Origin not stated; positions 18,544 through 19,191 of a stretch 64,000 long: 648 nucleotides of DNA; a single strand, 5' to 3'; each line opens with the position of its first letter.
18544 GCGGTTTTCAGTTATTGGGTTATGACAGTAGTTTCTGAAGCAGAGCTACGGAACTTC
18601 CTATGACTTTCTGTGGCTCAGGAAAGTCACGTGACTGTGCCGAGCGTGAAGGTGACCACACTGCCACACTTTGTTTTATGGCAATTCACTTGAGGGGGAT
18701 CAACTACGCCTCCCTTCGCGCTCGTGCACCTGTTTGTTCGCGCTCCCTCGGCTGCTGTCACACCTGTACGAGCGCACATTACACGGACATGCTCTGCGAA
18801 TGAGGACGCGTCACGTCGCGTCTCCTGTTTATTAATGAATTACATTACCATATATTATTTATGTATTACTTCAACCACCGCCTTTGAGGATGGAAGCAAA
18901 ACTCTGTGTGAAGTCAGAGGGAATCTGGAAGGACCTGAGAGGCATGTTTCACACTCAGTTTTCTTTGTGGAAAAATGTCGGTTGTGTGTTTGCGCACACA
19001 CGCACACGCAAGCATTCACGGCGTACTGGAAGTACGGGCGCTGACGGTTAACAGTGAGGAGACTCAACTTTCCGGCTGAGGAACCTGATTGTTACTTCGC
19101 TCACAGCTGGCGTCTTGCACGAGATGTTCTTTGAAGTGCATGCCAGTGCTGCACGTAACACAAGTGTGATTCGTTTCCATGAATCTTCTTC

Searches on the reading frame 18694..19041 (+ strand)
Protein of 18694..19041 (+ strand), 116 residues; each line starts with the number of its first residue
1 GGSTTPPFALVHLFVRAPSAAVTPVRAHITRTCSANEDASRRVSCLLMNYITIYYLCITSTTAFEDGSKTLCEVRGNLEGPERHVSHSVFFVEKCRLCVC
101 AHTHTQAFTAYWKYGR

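Call 67: search_protein_families(library=pfam, proteins=[window:18694-19041:+], max_evalue=0.01)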
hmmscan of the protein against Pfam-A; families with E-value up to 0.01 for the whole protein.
window:18694-19041:+ (116 aa): 0 families
